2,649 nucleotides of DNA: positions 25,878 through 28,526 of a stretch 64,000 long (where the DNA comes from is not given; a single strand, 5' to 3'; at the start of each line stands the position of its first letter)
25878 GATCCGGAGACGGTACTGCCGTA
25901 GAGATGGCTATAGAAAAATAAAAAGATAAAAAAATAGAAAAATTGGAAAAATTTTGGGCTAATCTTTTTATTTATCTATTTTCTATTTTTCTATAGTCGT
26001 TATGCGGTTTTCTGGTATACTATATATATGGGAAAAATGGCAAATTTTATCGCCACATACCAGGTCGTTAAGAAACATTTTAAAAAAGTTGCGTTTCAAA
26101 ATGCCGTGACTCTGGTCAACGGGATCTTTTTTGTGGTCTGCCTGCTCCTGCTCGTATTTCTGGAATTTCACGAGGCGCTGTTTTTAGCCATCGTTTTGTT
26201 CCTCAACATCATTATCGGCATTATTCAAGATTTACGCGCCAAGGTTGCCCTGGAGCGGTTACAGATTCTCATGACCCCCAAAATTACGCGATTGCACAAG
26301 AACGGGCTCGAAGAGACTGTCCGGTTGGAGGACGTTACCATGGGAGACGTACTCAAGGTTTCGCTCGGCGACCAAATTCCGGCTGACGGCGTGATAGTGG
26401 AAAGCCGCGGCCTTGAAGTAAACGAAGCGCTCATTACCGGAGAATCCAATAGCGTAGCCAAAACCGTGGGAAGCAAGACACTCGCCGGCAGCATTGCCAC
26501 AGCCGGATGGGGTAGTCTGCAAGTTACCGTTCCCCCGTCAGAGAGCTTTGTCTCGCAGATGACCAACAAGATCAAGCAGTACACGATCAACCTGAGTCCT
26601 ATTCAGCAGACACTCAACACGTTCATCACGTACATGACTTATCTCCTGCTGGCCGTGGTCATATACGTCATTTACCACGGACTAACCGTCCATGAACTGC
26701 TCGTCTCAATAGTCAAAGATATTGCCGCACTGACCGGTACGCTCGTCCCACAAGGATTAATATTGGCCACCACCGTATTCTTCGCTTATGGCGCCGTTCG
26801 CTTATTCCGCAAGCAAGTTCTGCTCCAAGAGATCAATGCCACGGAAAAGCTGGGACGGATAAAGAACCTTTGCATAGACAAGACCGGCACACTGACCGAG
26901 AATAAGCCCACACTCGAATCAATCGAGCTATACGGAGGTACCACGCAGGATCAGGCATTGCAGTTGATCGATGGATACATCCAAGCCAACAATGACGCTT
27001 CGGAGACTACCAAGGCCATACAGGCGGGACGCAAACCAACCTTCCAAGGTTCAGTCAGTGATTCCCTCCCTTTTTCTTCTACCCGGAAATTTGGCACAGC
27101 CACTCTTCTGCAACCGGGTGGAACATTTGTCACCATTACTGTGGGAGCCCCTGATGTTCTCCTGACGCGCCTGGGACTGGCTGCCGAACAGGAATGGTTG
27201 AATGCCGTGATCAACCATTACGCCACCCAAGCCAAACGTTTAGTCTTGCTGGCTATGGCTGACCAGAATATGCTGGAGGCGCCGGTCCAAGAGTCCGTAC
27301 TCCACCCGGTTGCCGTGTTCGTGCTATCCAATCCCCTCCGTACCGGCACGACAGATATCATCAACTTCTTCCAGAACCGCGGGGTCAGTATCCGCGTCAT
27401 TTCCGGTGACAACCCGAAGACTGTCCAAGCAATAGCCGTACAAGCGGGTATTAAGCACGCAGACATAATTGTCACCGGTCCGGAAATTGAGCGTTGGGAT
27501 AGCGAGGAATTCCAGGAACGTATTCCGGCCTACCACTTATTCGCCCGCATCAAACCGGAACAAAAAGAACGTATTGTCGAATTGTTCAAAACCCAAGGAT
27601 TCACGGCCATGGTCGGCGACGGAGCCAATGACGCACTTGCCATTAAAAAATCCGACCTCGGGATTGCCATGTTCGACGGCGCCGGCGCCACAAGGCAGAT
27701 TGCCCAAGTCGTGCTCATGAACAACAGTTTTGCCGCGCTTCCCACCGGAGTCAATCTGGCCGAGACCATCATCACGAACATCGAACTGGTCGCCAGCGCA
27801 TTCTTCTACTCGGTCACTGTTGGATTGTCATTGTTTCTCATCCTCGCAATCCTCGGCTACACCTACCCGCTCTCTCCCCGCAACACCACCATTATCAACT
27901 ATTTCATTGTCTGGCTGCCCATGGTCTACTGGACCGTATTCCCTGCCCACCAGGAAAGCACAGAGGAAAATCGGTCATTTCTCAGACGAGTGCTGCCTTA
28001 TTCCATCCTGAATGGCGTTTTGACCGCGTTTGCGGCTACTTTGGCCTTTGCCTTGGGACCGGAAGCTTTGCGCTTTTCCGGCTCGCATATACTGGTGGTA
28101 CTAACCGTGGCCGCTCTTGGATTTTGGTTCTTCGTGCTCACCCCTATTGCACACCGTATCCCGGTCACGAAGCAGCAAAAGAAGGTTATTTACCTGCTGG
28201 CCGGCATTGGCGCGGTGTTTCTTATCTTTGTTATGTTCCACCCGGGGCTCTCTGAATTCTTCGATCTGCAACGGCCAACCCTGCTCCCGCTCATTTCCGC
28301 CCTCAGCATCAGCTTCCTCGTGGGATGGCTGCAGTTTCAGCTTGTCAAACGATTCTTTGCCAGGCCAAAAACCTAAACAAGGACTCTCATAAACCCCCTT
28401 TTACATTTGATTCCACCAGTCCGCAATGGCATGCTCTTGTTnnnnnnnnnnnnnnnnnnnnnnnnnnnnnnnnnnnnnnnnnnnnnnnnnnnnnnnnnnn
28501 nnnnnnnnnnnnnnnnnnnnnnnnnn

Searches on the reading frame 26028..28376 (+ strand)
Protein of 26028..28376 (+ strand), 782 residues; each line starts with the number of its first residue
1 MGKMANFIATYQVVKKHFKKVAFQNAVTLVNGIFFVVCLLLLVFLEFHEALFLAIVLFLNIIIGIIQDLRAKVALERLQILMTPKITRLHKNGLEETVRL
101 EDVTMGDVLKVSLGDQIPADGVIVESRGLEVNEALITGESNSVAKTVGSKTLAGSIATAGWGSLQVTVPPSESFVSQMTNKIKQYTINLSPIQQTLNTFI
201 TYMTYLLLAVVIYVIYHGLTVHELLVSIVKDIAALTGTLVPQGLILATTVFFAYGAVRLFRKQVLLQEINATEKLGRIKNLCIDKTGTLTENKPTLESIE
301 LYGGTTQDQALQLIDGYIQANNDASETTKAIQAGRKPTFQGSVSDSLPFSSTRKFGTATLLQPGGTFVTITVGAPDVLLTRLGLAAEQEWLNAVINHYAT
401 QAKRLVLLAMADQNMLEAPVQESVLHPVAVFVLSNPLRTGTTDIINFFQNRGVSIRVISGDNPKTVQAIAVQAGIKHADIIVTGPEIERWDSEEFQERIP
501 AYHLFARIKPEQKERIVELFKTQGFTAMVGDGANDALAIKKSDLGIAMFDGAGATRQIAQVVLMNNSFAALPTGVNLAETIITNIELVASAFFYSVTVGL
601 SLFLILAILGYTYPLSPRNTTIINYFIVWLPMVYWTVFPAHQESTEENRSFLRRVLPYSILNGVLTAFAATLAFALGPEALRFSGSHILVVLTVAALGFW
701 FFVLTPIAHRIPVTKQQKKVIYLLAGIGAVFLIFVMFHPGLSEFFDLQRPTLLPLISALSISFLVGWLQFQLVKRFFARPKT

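Call 67: search_protein_families(library=pfam, proteins=[window:26028-28376:+], max_evalue=0.01)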
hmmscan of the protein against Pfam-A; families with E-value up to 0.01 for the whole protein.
window:26028-28376:+ (782 aa): 4 families
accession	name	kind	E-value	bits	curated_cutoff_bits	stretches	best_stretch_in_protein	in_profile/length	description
PF00122.25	E1-E2_ATPase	-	5.1e-34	117.8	28.1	1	82-262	2-181/181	E1-E2 ATPase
PF00702.32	Hydrolase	-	1.2e-15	58.9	26.4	1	278-542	1-190/191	haloacid dehalogenase-like hydrolase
PF00689.26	Cation_ATPase_C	-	0.00096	19.4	27.3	1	651-775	46-174/175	Cation transporting ATPase, C-terminus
PF20327.3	DUF6622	-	0.0044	17.4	27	0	648-717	42-111/183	Family of unknown function (DUF6622)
